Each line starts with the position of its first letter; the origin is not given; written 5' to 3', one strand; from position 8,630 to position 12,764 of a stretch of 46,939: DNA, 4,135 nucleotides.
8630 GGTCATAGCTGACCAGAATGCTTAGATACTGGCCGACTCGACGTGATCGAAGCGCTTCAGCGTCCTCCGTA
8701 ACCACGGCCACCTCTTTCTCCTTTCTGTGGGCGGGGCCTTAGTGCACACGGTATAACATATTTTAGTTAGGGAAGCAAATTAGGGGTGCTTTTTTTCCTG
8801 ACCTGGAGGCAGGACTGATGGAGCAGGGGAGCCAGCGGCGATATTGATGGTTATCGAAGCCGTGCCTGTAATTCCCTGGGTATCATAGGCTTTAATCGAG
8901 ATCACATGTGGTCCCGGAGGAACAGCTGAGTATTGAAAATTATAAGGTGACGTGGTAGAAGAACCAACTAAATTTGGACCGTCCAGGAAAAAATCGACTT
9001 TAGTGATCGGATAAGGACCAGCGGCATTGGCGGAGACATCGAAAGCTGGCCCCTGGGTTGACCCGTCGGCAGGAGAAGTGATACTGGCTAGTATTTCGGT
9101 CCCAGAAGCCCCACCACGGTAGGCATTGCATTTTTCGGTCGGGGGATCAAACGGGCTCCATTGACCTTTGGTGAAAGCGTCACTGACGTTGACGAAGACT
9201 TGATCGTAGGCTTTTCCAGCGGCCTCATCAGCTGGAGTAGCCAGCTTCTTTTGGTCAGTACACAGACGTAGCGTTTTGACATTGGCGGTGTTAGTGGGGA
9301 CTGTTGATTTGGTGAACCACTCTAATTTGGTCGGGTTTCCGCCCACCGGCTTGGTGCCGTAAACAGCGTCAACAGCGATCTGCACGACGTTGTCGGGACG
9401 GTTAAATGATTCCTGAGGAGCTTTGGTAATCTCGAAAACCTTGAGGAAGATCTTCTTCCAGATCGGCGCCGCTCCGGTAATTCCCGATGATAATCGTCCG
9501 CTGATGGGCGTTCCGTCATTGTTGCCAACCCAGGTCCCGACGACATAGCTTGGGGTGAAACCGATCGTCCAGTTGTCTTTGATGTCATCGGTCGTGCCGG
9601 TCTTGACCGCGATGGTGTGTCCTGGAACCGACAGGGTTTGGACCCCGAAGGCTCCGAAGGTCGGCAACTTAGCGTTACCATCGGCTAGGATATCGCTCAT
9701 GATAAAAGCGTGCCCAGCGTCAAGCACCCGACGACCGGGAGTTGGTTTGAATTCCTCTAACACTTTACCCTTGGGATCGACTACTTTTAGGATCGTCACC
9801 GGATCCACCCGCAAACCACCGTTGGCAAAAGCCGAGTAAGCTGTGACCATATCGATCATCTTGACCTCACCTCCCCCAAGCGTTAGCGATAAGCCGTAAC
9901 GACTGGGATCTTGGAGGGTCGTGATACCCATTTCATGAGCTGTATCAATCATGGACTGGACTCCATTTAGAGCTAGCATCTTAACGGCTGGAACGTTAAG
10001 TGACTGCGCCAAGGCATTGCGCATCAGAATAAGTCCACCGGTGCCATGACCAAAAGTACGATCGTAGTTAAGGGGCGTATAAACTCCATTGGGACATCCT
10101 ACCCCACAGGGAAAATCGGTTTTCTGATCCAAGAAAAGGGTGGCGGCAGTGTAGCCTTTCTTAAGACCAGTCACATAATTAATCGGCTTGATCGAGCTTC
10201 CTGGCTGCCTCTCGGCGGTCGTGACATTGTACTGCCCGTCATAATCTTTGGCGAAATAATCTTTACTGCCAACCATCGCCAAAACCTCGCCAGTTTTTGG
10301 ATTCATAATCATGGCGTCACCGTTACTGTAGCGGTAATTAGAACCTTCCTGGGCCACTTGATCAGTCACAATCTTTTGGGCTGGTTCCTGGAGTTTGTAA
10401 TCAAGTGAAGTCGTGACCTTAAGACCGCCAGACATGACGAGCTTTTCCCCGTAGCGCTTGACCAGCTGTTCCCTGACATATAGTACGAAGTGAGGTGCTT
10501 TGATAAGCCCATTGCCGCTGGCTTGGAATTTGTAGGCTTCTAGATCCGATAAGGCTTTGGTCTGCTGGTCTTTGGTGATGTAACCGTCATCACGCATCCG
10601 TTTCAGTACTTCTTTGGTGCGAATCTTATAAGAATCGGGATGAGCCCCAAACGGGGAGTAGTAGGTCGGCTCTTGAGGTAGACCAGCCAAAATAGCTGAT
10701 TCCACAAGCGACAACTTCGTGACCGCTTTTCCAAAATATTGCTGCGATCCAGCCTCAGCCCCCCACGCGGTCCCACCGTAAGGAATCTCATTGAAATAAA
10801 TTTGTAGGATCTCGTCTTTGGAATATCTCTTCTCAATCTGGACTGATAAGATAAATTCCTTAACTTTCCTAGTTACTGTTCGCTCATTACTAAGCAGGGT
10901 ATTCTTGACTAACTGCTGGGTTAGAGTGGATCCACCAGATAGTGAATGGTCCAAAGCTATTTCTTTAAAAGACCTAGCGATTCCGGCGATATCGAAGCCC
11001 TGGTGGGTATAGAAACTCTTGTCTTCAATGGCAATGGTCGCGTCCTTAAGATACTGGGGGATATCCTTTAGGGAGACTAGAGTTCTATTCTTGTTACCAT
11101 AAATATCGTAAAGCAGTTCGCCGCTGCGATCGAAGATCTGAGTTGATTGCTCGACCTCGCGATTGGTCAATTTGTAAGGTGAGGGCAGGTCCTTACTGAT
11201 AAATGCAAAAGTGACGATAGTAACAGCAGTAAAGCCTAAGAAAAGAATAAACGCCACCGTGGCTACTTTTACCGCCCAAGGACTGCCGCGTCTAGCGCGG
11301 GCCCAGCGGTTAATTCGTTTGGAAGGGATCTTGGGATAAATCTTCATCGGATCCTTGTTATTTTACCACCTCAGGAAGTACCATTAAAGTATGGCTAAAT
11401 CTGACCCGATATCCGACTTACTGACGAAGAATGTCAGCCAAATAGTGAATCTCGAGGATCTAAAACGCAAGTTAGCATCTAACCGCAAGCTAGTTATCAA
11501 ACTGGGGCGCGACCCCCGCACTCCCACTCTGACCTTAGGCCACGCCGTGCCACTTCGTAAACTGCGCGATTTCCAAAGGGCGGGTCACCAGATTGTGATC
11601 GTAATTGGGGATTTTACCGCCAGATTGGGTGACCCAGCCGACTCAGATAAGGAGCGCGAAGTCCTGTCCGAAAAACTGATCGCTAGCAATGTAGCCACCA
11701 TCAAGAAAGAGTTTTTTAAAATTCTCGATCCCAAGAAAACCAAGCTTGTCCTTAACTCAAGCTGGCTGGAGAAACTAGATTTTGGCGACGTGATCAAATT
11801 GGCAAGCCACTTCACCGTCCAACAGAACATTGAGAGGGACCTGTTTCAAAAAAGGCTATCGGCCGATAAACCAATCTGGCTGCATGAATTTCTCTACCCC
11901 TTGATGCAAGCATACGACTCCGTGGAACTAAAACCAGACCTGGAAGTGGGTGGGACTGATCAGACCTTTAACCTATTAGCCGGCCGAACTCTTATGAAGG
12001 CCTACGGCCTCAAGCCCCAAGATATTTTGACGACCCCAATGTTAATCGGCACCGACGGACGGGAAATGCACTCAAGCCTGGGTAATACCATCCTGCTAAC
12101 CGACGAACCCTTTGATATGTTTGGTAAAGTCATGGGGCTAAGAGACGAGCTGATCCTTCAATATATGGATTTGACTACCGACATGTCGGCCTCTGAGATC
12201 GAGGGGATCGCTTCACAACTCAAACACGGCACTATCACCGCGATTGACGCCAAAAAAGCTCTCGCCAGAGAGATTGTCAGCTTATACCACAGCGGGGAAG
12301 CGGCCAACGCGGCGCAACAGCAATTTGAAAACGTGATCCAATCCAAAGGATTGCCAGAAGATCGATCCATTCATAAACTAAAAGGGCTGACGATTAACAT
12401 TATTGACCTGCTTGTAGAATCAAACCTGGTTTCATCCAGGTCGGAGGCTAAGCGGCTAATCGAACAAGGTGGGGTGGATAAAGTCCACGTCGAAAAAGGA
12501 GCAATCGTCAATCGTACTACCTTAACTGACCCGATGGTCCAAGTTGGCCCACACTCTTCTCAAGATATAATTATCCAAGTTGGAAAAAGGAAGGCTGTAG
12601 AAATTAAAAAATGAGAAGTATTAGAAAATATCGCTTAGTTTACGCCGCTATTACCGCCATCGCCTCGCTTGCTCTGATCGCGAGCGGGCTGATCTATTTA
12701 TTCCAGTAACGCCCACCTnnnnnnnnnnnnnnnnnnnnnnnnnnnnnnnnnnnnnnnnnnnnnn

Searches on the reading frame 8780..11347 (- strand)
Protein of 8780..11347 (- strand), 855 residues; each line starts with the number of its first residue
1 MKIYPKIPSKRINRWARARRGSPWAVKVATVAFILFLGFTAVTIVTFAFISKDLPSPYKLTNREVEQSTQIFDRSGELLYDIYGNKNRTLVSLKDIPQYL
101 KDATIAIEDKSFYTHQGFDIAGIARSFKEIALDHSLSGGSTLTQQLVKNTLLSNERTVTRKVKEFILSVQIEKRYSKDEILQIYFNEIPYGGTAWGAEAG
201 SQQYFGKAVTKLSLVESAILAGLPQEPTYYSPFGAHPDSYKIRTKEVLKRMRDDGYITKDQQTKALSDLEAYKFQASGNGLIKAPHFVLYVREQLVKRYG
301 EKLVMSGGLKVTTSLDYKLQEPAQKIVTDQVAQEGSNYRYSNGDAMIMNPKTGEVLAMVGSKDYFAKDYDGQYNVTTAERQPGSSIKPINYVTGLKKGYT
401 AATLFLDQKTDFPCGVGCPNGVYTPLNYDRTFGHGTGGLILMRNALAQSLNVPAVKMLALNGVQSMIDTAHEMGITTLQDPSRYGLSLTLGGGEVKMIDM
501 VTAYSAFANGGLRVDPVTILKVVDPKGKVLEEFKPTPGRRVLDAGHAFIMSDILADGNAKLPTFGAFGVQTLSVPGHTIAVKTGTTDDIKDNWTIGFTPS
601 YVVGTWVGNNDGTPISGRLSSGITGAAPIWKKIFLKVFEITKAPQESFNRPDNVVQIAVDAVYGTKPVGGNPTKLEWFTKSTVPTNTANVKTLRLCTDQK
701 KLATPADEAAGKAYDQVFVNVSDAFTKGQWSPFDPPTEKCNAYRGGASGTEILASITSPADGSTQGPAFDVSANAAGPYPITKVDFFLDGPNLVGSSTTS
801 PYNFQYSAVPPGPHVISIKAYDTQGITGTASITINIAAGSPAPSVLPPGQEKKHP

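Call 29: search_protein_families(library=pfam, proteins=[window:8780-11347:-], max_evalue=0.00001)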
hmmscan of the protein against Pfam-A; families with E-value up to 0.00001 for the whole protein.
window:8780-11347:- (855 aa): 3 families
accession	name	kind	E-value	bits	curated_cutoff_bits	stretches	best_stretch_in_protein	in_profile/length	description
PF00912.28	Transgly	-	3.6e-59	199.6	27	1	77-251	3-177/178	Transglycosylase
PF00905.27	Transpeptidase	-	4.5e-21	75.8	22.1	1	345-629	3-293/299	Penicillin binding protein transpeptidase domain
PF17957.7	Big_7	-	1.7e-10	41.8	24.1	1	755-817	4-69/70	Bacterial Ig domain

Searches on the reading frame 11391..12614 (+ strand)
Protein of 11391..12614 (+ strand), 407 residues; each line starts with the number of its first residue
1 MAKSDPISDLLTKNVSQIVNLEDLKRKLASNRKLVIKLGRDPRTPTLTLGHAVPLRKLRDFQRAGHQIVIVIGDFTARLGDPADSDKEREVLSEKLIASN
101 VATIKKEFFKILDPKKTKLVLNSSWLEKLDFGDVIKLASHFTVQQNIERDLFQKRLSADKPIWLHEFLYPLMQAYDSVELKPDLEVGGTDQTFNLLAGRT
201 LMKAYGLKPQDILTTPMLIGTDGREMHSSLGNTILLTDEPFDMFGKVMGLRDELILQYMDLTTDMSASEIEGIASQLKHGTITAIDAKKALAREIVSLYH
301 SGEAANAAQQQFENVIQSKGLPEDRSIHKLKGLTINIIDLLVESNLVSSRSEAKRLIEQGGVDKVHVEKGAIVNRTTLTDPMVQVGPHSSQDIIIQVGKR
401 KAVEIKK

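Call 29: search_protein_families(library=pfam, proteins=[window:11391-12614:+], max_evalue=0.00001)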
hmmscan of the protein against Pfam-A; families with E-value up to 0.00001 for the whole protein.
window:11391-12614:+ (407 aa): 1 family
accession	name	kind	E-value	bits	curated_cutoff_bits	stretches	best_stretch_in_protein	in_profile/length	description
PF00579.31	tRNA-synt_1b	-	1.9e-65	221.5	21.1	1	31-315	3-290/292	tRNA synthetases class I (W and Y)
